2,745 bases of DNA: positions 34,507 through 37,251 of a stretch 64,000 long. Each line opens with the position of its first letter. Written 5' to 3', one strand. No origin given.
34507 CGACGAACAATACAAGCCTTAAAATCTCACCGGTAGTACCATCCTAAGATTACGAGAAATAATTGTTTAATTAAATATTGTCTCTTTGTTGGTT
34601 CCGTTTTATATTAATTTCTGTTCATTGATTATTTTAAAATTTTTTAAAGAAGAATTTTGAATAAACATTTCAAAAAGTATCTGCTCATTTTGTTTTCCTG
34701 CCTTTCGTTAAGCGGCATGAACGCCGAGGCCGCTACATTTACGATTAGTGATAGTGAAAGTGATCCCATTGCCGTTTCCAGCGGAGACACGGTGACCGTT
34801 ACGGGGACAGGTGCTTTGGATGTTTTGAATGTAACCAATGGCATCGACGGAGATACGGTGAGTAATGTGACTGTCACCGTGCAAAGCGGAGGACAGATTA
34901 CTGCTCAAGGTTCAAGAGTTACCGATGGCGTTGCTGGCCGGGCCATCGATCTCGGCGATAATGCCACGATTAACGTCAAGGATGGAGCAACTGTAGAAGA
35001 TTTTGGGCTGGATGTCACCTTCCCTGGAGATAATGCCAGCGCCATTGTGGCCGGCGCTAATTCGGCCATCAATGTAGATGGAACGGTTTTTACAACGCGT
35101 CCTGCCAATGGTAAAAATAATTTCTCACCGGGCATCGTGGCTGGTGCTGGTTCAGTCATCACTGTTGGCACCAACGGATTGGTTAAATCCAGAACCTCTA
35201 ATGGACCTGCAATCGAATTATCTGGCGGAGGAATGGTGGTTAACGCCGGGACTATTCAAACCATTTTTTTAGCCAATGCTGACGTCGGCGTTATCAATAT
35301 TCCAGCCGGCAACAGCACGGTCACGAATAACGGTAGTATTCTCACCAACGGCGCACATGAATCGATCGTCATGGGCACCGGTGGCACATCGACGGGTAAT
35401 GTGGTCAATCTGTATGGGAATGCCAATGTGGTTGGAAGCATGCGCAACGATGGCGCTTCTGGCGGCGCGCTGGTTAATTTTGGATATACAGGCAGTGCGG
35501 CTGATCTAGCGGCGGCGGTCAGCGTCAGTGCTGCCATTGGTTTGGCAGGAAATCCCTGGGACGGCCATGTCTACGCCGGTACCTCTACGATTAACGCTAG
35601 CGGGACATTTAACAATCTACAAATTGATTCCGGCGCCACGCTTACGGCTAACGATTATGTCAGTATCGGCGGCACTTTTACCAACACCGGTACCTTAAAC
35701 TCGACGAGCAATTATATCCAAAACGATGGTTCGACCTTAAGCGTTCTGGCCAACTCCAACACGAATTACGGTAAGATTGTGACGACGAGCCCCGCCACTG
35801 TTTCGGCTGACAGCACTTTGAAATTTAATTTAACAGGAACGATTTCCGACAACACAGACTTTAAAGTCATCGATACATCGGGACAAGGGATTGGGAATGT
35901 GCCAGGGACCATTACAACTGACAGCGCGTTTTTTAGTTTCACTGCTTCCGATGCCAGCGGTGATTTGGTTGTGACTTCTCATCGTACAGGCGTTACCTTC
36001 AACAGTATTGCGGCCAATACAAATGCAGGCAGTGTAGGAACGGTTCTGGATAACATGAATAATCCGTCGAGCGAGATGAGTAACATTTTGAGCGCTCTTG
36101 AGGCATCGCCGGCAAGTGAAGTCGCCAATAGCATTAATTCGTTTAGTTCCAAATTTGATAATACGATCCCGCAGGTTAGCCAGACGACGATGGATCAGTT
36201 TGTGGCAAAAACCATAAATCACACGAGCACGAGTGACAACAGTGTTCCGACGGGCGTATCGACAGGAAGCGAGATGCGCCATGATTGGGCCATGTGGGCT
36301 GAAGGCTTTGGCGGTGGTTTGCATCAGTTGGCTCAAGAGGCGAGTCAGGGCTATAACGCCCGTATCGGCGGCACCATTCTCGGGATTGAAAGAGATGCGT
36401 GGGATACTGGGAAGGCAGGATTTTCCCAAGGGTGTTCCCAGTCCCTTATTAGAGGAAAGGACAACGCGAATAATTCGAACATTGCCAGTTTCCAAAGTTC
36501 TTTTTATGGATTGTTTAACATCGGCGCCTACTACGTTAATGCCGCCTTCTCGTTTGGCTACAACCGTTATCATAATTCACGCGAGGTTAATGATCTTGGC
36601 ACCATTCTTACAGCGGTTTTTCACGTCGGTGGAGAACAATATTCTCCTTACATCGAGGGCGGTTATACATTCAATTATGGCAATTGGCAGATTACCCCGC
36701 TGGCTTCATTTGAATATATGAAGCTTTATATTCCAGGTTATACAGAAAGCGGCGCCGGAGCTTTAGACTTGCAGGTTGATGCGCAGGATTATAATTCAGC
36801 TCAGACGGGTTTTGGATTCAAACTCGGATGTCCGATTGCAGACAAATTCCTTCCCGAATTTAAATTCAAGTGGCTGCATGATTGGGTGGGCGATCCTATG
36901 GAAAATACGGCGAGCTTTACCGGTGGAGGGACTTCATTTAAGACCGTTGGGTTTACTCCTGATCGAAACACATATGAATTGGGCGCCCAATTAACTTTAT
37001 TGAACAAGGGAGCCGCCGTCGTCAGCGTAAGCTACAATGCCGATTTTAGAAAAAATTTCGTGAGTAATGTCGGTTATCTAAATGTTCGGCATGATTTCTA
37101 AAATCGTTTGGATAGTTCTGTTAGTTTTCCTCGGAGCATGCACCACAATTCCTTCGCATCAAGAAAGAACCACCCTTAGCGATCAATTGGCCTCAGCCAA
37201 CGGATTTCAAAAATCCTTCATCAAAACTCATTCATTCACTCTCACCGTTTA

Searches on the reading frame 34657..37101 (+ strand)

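Call 61: search_protein_families(library=pfam, proteins=[window:34657-37101:+], max_evalue=0.00001)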
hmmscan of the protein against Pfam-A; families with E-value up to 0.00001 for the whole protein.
window:34657-37101:+ (814 aa): 1 family
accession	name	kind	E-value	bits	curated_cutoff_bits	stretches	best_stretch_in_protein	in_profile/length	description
PF03797.25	Autotransporter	-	1.1e-43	150.3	26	1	546-794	1-255/255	Autotransporter beta-domain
